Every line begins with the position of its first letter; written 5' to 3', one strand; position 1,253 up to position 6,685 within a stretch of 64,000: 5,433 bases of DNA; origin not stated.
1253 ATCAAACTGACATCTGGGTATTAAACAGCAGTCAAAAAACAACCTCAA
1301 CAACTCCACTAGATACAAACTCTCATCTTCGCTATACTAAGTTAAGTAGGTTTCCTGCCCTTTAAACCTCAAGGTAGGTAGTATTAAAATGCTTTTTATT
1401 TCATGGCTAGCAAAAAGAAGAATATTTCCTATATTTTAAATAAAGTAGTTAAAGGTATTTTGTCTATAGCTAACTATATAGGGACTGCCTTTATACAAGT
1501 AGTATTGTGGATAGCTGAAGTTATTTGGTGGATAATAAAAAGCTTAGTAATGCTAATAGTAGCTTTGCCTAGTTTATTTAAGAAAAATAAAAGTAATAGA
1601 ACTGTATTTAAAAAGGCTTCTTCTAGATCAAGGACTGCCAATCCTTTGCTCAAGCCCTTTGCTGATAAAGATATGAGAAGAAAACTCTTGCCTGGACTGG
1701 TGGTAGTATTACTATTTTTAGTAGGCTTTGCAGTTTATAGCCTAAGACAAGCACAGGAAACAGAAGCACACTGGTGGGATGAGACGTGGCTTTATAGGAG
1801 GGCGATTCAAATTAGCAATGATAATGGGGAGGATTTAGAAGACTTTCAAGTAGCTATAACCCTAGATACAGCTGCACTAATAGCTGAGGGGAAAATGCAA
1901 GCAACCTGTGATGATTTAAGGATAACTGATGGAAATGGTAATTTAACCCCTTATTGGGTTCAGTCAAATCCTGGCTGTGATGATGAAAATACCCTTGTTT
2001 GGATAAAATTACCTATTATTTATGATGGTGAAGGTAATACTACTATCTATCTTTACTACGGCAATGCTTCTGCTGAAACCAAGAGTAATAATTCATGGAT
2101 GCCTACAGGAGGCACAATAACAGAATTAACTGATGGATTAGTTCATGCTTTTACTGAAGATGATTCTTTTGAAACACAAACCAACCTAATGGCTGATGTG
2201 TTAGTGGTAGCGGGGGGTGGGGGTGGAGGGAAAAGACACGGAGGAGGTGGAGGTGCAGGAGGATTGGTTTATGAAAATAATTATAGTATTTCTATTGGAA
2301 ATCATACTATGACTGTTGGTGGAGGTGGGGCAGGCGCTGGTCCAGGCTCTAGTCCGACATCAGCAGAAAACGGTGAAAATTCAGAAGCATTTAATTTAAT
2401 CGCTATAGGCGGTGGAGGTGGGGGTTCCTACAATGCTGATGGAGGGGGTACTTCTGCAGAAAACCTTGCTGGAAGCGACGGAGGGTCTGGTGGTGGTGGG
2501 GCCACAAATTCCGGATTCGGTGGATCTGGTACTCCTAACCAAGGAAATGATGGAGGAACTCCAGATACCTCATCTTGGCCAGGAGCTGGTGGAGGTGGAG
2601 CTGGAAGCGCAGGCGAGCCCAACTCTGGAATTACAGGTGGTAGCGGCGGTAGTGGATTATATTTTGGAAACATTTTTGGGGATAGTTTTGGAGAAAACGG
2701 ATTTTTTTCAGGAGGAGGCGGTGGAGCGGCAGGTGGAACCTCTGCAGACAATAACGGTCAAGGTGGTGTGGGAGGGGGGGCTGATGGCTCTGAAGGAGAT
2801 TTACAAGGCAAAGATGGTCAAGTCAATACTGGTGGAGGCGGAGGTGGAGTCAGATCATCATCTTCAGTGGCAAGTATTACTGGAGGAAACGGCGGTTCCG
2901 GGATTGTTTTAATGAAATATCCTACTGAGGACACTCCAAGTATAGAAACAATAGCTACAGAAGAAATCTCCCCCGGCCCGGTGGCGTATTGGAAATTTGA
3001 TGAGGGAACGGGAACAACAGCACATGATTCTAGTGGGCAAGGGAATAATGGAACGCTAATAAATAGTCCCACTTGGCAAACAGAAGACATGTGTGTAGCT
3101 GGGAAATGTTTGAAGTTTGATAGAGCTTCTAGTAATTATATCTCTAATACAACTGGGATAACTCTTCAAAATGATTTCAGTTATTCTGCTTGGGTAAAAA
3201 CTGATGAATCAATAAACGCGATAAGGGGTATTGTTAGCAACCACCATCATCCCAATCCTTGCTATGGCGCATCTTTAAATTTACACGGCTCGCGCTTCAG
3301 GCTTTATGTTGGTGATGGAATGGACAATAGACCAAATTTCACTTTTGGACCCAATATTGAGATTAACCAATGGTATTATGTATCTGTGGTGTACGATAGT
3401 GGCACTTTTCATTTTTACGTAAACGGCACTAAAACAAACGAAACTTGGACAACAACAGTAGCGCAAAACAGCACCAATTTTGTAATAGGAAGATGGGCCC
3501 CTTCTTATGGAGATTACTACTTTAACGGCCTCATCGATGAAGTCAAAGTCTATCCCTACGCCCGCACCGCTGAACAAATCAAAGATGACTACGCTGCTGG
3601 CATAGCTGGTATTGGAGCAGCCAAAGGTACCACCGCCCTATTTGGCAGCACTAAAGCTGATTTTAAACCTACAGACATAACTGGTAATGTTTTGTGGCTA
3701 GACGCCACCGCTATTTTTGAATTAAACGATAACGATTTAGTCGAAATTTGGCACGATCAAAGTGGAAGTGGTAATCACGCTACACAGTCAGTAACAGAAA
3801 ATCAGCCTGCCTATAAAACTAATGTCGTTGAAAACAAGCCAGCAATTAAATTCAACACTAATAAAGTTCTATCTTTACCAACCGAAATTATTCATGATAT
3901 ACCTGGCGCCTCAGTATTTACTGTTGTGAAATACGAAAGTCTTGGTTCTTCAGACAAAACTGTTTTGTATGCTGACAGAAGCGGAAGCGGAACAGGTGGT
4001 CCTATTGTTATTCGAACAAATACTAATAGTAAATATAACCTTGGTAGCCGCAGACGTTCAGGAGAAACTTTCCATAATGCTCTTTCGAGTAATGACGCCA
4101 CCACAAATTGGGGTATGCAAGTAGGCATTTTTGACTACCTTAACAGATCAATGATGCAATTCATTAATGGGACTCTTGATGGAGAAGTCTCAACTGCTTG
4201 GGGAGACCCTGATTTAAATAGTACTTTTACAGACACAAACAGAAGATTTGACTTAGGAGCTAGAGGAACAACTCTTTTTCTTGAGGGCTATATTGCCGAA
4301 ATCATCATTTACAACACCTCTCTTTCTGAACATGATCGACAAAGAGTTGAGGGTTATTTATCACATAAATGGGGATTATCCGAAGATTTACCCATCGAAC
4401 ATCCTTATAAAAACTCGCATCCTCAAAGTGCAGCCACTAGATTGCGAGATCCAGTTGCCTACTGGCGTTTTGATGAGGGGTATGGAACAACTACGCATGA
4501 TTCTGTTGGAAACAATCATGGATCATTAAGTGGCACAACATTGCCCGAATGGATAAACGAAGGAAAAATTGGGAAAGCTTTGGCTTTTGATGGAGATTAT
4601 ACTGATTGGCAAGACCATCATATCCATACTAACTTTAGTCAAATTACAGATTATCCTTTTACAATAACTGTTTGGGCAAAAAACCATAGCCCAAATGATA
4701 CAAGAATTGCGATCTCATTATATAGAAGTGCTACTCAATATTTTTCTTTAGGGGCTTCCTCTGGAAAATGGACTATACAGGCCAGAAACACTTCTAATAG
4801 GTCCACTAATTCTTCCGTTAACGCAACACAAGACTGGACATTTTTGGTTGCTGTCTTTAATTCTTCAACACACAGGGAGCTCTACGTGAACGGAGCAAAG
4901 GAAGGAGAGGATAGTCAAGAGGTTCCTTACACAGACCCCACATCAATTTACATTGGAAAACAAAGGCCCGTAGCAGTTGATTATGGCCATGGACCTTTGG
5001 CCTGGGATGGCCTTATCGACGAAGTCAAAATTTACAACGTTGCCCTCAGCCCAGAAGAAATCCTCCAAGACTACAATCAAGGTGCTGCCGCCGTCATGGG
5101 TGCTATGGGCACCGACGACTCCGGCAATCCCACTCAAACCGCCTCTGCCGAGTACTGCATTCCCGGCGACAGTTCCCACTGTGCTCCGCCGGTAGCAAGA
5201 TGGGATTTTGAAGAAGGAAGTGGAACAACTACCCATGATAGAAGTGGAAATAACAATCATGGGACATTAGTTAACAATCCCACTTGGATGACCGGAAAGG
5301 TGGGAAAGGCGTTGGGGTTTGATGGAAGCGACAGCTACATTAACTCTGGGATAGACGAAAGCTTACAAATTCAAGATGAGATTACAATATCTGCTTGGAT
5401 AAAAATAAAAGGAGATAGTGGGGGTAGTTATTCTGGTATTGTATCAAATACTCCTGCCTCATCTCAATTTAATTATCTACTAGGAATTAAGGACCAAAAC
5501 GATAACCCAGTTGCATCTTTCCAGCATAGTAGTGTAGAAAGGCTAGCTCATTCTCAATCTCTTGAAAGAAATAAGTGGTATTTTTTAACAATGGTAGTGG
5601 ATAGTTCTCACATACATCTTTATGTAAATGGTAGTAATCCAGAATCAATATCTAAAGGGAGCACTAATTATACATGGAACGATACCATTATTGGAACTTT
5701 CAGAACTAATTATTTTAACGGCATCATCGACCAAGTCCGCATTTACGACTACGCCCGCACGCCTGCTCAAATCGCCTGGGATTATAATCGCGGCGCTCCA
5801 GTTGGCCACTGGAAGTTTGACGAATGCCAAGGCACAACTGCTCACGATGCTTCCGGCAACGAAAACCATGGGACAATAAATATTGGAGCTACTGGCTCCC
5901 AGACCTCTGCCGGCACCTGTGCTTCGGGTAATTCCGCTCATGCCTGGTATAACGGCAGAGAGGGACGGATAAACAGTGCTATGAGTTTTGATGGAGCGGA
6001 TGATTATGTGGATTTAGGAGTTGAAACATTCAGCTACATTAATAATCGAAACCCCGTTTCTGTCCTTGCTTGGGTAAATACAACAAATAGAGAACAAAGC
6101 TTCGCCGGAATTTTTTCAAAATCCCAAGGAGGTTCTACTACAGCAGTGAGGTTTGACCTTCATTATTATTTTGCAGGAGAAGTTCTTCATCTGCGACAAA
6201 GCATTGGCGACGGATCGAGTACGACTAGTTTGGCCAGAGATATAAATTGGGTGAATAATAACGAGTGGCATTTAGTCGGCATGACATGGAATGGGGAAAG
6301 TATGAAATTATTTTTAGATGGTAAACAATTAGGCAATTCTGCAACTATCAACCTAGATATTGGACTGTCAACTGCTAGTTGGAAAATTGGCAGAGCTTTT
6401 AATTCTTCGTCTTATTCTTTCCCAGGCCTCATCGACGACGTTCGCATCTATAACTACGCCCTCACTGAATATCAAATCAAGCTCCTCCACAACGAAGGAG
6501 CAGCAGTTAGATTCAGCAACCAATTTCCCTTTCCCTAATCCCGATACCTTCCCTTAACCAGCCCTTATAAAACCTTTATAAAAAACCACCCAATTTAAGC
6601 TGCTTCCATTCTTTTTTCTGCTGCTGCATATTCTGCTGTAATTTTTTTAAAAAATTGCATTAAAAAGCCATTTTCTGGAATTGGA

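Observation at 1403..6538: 1711-aa DUF2341 / glycine-rich / LamG-repeat surface giant next to the rRNA locus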

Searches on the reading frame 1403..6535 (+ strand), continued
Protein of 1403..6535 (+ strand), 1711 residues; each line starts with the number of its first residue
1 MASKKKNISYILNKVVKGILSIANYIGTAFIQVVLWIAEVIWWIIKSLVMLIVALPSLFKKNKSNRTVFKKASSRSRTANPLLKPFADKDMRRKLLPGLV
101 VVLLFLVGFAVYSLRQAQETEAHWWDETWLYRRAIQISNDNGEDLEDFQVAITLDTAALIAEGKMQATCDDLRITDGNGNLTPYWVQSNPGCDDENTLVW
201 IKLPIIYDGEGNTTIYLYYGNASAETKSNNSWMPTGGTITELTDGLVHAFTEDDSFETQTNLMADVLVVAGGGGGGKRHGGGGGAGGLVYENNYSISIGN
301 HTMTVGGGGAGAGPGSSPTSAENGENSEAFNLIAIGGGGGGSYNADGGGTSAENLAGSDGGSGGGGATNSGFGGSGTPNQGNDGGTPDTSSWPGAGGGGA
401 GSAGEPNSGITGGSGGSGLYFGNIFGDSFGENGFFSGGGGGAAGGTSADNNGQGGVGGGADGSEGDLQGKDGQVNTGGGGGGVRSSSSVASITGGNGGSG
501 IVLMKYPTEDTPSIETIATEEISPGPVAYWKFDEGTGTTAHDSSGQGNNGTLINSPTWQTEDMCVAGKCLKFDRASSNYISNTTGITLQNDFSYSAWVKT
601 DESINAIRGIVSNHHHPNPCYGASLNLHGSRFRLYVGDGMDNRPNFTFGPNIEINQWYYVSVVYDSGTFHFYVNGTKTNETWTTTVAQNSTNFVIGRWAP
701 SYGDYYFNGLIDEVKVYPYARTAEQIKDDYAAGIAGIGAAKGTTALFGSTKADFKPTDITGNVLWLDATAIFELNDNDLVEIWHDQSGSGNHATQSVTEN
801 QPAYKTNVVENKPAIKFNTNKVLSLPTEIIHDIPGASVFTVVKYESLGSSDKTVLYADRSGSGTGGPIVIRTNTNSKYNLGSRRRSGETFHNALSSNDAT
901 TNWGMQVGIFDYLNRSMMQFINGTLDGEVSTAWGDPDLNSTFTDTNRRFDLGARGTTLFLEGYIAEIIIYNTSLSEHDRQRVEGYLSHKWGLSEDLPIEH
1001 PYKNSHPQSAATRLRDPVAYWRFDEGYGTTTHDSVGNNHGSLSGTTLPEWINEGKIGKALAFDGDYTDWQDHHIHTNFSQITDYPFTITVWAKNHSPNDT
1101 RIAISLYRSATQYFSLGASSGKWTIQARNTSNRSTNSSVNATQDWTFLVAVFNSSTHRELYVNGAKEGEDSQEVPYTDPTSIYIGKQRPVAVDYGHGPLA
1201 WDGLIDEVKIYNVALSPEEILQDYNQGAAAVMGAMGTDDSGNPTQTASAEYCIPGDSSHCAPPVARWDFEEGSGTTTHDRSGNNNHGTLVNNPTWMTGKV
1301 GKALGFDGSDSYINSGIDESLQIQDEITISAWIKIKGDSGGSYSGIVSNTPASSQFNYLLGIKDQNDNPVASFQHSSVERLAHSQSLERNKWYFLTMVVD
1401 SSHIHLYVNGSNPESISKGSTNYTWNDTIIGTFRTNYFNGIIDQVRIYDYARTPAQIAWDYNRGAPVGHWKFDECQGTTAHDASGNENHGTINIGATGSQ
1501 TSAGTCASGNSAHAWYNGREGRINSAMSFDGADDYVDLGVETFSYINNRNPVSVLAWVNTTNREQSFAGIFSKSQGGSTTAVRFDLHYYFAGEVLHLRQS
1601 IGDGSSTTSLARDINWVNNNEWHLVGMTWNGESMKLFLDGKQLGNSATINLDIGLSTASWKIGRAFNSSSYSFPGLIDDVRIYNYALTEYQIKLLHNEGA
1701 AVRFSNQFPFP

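Call 31: find_encoding_contigs(protein=P0003, flank=10000, max_places=3)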
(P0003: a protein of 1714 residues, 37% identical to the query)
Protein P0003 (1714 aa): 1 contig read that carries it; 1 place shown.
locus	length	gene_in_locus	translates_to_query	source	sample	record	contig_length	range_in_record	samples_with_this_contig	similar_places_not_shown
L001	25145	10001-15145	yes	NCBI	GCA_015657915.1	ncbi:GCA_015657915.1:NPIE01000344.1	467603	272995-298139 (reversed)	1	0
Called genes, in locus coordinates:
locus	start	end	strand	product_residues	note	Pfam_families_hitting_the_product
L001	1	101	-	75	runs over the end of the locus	PF00831:Ribosomal_L29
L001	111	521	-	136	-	PF00252:Ribosomal_L16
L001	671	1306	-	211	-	PF07650:KH_2, PF00189:Ribosomal_S3_C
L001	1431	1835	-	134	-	PF00237:Ribosomal_L22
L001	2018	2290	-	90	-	PF00203:Ribosomal_S19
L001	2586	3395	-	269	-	PF00181:Ribosomal_L2_N, PF03947:Ribosomal_L2_C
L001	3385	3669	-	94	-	PF00276:Ribosomal_L23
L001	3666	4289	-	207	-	PF00573:Ribosomal_L4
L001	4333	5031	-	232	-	PF00297:Ribosomal_L3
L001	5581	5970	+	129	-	PF05635:23S_rRNA_IVP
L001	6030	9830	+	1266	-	PF10102:DUF2341, PF02210:Laminin_G_2 (faint), PF13385:Laminin_G_3, PF02973:Sialidase (faint), PF07953:Toxin_R_bind_N, PF13385:Laminin_G_3, PF00354:Pentaxin (faint), PF13385:Laminin_G_3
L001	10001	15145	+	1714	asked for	PF10102:DUF2341, PF07953:Toxin_R_bind_N (faint), PF13385:Laminin_G_3, PF02210:Laminin_G_2 (faint), PF02973:Sialidase (faint), PF13385:Laminin_G_3, PF22925:TS_C (faint), PF13385:Laminin_G_3, +1 more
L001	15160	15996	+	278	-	PF05635:23S_rRNA_IVP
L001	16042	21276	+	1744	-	PF10102:DUF2341, PF00054:Laminin_G_1 (faint), PF13385:Laminin_G_3, PF02973:Sialidase (faint), PF13385:Laminin_G_3, PF02210:Laminin_G_2 (weak), PF13385:Laminin_G_3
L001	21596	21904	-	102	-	PF00338:Ribosomal_S10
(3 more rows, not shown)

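Call 32: find_encoding_contigs(protein=P0001, flank=10000, max_places=3)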
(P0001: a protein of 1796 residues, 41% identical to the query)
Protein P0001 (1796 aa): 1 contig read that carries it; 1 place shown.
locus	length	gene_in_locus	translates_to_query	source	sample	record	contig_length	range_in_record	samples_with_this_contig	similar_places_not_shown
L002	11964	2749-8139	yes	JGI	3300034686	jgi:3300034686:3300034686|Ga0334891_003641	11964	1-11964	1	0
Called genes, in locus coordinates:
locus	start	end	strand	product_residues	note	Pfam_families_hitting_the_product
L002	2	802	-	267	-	?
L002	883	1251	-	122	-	PF05635:23S_rRNA_IVP, PF22296:bAvd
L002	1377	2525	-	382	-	PF02481:DNA_processg_A, PF18306:LDcluster4 (faint), PF17782:WHD_DprA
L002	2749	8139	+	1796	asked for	PF10102:DUF2341 (weak), PF02210:Laminin_G_2 (faint), PF13385:Laminin_G_3, PF22925:TS_C (faint), PF02973:Sialidase (faint), PF13385:Laminin_G_3, PF07953:Toxin_R_bind_N, PF13385:Laminin_G_3, +1 more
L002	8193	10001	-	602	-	PF03717:PBP_dimer, PF00905:Transpeptidase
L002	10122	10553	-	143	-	-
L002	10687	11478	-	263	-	PF04085:MreC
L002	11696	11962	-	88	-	?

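Call 46: find_related_loci(query=window:1403-6535:+, collection=genome_contigs, flank=8000)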
Query window:1403-6535:+ (1711 aa) in genome_contigs; peptide patterns used: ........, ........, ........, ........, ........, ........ (x = any residue, [..] = any of these).
48 stretches matched a pattern; 38 encode a relative of the query (tblastn E <= 1e-3); 37 distinct loci.
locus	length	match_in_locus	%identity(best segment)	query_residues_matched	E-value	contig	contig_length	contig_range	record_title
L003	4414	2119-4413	52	1-1693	2e-153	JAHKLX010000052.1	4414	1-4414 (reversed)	MAG: Candidatus Micrarchaeota archaeon isolate MAG 296 R1_Bin_00314_17_000000000037, whole genome shotgun sequence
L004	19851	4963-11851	41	81-1706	3e-128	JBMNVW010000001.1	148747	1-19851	MAG: Patescibacteria group bacterium isolate SBF912SR6HQ0010 scaffold_194_c1, whole genome shotgun sequence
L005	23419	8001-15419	31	110-1706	1e-109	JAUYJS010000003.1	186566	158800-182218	MAG: Candidatus Shapirobacteria bacterium isolate C24_metabat.bin.159 C24_k141_144710, whole genome shotgun sequence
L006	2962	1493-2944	81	1-1536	5e-109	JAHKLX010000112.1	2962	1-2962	MAG: Candidatus Micrarchaeota archaeon isolate MAG 296 R1_Bin_00314_17_000000000016, whole genome shotgun sequence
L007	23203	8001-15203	35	118-1704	8e-103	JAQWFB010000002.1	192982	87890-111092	MAG: Candidatus Shapirobacteria bacterium isolate STF2_89 NODE_43_length_192982_cov_20.483949_Sandtown_F2, whole genome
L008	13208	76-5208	29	114-1704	2e-97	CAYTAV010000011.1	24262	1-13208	MAG TPA_asm: uncultured Gammaproteobacteria bacterium isolate binchicken_co22_29 genome assembly, contig: NODE_2196_leng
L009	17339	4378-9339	35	128-1704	6e-97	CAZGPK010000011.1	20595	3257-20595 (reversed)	MAG TPA_asm: uncultured Gammaproteobacteria bacterium isolate SRP050083_co7_586 genome assembly, contig: NODE_1997_lengt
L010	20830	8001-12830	29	39-1704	2e-96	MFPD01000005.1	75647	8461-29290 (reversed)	MAG: Candidatus Levybacteria bacterium RIFCSPLOWO2_02_FULL_37_18 rifcsplowo2_02_scaffold_1479, whole genome shotgun sequ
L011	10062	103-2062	39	496-1704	2e-94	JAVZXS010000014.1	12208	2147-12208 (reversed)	MAG: Candidatus Micrarchaeia archaeon isolate JZ-3_201705_bins_117 JZ-3_201705_bins_117_scaffold_16, whole genome shotgu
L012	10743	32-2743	34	514-1704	1e-92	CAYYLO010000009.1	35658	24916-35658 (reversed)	MAG TPA_asm: uncultured Gammaproteobacteria bacterium isolate binchicken_co144_799 genome assembly, contig: NODE_2485_le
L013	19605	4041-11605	34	93-1704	2e-89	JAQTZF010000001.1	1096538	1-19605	MAG: Candidatus Daviesbacteria bacterium isolate STC_54 NODE_2_length_1096538_cov_10.617223_Sandtown_C, whole genome sho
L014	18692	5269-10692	31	77-1704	6e-78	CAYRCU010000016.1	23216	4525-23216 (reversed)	MAG TPA_asm: uncultured Gammaproteobacteria bacterium isolate SRP338002_co1_166 genome assembly, contig: NODE_2045_lengt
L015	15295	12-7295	30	88-1704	1e-77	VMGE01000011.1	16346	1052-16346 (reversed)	MAG: Microgenomates group bacterium Gr01-1014_5 G01um10145_scaffold_4081, whole genome shotgun sequence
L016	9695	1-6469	33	120-1708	8e-73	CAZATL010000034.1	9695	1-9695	MAG TPA_asm: uncultured Gammaproteobacteria bacterium isolate SRP286056_co3_61 genome assembly, contig: NODE_8557_length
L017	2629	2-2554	82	57-1696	3e-75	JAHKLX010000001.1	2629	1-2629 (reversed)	MAG: Candidatus Micrarchaeota archaeon isolate MAG 296 R1_Bin_00314_17_000000000003, whole genome shotgun sequence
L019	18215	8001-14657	32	93-1711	2e-85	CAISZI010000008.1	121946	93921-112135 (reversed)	Candidatus Wirthbacteria bacterium isolate AlinenLipids_bin-4622 genome assembly, contig: bin-4622:08/66, whole genome s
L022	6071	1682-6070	26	91-1702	6e-68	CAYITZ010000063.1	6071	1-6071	MAG TPA_asm: uncultured Gammaproteobacteria bacterium isolate ERP119705_co4_438 genome assembly, contig: NODE_13949_leng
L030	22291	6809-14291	28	92-1711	1e-59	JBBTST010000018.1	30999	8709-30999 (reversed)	MAG: Patescibacteria group bacterium isolate H41-bin102_1 H41_bin102_1_000000000018, whole genome shotgun sequence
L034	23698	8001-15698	25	82-1702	5e-44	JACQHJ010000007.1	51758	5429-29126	MAG: Candidatus Levyibacteriota bacterium isolate NC_groundwater_1096_Ag_S2p5_37_166 S_2p5_S6_coassembly_k141_3698556, w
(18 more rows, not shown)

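Call 70: search_protein_families(library=phrogs, proteins=[window:1403-6535:+], max_evalue=0.001)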
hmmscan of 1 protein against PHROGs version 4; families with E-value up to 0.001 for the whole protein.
window:1403-6535:+ (1711 aa): 9 families
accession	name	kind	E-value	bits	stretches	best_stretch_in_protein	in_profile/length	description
phrog_8510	-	head and packaging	2.7e-53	182.1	4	537-732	704-899/1348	virion structural protein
phrog_2295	-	unknown function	5.1e-46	158.8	1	218-524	551-864/1183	-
phrog_3545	-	unknown function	1.3e-25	90.8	3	528-754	754-995/1115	-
phrog_10356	-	head and packaging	2.5e-25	89.8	1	750-1007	376-638/852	virion structural protein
phrog_24074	-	unknown function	1.7e-23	83.8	3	1269-1462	155-352/892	-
phrog_21223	-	unknown function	2.3e-21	76.8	2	1389-1497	97-222/710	-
phrog_14220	-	unknown function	7.7e-21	75.6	2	1268-1460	12-179/401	-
phrog_17347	-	unknown function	4.9e-18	66.9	1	1087-1232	71-213/312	-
phrog_11772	-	unknown function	5.2e-08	33.7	1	752-992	24-244/246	-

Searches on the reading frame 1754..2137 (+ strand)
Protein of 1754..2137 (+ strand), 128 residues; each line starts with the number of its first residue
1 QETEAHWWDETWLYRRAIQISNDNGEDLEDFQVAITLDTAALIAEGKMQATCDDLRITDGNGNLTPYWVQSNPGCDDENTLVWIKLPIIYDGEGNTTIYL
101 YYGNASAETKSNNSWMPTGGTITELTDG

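Call 65: predict_structure(alignment_id=A2)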
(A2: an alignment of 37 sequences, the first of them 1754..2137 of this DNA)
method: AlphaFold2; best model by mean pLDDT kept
length: 128 residues; sequences in the alignment: 37
mean_pLDDT: 83.6   pTM: 0.77
mean pLDDT of the five models: 83.6, 82.6, 82.3, 82.3, 80.9
residues with pLDDT >= 90: 74; 70-90: 30; 50-70: 13; < 50: 11
segments of 3 or more residues with pLDDT < 50: 1-7, 126-128
pLDDT, mean of each block of 10 residues (from residue 1): 48 92 89 94 96 93 91 91 92 86 90 70 50
secondary structure, 60 per line:
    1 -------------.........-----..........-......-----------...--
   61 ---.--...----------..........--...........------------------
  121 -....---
elements in order: E14-22 E28-37 H39-44 E56-58 E67-69 E80-89 E92-102 E122-125
